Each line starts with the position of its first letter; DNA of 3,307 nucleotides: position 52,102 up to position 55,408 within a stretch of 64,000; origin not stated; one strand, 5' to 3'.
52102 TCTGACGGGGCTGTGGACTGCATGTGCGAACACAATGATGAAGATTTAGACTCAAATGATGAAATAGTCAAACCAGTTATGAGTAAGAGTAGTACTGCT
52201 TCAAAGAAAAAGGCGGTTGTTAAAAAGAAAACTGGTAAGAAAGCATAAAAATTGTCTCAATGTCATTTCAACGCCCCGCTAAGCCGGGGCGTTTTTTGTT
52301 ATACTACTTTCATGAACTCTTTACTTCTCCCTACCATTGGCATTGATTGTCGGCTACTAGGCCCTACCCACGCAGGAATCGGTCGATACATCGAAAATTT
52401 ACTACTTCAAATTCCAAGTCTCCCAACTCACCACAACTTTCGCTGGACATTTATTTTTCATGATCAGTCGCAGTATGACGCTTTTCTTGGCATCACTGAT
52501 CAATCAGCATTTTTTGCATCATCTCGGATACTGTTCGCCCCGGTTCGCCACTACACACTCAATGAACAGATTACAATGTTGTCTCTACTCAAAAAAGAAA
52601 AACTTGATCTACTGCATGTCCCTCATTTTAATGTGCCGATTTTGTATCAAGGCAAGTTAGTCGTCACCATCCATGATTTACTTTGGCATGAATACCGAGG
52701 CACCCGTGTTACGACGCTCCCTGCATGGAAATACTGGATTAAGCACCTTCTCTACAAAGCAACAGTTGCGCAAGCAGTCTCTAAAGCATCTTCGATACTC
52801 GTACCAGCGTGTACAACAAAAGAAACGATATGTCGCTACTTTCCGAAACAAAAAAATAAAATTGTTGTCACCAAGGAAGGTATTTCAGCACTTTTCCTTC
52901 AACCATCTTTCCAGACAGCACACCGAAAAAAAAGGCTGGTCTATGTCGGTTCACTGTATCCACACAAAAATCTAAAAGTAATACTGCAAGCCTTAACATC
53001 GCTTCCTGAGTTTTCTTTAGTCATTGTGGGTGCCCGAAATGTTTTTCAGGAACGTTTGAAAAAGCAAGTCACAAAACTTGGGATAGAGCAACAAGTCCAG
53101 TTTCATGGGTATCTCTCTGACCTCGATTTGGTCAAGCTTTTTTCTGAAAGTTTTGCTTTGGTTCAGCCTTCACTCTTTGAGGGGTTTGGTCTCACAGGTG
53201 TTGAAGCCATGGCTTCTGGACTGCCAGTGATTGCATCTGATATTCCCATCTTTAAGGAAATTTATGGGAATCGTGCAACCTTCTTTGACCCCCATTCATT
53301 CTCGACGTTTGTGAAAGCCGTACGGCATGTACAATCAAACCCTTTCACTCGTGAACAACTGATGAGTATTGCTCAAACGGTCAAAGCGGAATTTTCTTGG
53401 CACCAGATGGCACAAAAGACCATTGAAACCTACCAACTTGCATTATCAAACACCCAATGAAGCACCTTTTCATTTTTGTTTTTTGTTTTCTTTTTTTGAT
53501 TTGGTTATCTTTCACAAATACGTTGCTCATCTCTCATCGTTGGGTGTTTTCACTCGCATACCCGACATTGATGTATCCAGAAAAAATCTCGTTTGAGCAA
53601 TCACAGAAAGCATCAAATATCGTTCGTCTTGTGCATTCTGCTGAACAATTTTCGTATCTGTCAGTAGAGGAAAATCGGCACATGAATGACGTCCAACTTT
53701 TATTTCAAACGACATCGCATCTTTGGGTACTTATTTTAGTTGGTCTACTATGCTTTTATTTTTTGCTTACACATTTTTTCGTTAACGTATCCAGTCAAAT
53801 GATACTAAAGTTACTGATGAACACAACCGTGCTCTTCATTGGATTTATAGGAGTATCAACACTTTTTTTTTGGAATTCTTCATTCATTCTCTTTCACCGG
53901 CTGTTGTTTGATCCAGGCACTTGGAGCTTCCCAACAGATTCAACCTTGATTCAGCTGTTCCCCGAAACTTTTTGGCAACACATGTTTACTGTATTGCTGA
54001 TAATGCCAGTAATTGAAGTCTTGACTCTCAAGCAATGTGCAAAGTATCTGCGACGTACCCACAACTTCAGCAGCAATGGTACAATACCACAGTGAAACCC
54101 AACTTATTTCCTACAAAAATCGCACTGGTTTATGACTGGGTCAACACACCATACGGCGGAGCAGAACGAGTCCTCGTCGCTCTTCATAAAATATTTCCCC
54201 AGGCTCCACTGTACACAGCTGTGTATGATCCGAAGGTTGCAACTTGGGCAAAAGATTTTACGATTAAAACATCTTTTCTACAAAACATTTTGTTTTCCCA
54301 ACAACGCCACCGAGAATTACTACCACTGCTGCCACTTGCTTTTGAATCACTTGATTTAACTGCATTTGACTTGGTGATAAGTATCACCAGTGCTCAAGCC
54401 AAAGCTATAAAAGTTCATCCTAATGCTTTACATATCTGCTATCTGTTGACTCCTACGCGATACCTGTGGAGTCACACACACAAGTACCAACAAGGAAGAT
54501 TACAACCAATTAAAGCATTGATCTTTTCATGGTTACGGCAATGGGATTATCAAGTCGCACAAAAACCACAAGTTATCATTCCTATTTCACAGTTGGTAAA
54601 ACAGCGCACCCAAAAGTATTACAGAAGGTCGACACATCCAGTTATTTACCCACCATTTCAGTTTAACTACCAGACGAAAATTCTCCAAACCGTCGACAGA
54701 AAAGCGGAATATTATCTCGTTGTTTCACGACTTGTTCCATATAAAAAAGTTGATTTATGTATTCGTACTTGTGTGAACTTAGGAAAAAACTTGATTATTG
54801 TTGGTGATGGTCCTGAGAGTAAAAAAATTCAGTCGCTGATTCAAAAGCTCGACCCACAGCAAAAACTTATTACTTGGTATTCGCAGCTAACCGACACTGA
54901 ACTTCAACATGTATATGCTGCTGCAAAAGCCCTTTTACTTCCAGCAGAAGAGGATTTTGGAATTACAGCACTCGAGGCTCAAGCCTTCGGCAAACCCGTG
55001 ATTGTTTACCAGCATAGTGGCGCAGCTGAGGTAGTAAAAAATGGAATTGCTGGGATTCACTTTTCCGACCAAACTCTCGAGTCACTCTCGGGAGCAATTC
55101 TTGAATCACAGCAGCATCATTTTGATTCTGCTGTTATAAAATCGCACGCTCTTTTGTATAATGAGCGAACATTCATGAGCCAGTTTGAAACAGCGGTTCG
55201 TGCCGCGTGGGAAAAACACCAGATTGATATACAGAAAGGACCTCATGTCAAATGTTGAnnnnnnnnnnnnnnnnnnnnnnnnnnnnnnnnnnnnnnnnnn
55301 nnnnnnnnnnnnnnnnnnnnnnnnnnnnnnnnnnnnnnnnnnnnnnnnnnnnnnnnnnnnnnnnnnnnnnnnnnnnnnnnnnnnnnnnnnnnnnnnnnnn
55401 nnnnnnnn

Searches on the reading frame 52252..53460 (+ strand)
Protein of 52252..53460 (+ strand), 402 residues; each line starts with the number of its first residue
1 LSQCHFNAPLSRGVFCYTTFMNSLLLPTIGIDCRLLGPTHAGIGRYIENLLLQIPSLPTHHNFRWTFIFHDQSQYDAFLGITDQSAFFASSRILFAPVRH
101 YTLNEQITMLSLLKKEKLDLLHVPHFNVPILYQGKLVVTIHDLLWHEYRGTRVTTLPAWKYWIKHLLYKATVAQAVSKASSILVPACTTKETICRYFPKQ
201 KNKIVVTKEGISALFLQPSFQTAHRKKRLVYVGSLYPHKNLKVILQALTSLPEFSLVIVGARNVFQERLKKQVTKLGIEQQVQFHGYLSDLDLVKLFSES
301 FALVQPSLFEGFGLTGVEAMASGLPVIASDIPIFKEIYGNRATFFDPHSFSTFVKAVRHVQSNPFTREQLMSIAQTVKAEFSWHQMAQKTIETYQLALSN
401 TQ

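Call 33: search_protein_families(library=pfam, proteins=[window:52252-53460:+], max_evalue=0.0001)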
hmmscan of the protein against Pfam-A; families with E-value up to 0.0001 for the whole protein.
window:52252-53460:+ (402 aa): 5 families
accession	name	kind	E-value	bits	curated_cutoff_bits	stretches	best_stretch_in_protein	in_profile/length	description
PF00534.26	Glycos_transf_1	-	1e-32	113.4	26.4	1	221-373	10-168/172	Glycosyl transferases group 1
PF13692.12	Glyco_trans_1_4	-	2.1e-24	86.8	27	1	227-360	2-139/142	Glycosyl transferases group 1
PF20706.3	GT4-conflict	-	9.5e-11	41.7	26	1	239-330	212-312/385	Family 4 Glycosyltransferase in conflict systems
PF13524.12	Glyco_trans_1_2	-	6.4e-08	33.1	25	1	244-390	5-142/144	Glycosyl transferase-like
PF13439.12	Glyco_transf_4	-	2.1e-06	28.3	28.5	1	90-211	45-166/170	Glycosyltransferase Family 4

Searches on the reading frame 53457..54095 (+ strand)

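Call 33: search_protein_families(library=pfam, proteins=[window:53457-54095:+], max_evalue=0.0001)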
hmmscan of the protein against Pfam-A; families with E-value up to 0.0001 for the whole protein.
window:53457-54095:+ (212 aa): 1 family
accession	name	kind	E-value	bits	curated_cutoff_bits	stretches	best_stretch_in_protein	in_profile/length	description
PF07314.17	Lit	-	2.5e-14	54.2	24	1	7-173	2-176/176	Lipoprotein intramolecular transacylase Lit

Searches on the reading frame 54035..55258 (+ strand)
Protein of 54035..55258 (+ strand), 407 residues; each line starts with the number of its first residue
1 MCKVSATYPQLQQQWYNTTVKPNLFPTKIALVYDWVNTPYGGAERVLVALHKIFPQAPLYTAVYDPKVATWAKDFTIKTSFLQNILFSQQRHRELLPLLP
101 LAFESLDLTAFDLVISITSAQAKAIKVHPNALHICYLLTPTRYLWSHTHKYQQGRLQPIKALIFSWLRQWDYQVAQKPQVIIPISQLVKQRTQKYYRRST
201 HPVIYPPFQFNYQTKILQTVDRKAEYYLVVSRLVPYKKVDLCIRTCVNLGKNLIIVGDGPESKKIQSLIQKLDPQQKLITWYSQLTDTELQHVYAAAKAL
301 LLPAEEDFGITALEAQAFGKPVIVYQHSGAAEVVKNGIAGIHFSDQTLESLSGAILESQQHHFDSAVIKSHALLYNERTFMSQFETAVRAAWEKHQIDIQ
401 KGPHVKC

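Call 33: search_protein_families(library=pfam, proteins=[window:54035-55258:+], max_evalue=0.0001)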
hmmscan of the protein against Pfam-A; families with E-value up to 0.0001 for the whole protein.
window:54035-55258:+ (407 aa): 3 families
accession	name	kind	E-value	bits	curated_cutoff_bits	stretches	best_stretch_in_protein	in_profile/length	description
PF00534.26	Glycos_transf_1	-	4e-26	92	26.4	1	222-356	13-153/172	Glycosyl transferases group 1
PF13692.12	Glyco_trans_1_4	-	9.4e-19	68.5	27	1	227-357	4-138/142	Glycosyl transferases group 1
PF20706.3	GT4-conflict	-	8.7e-08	32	26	1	173-337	142-323/385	Family 4 Glycosyltransferase in conflict systems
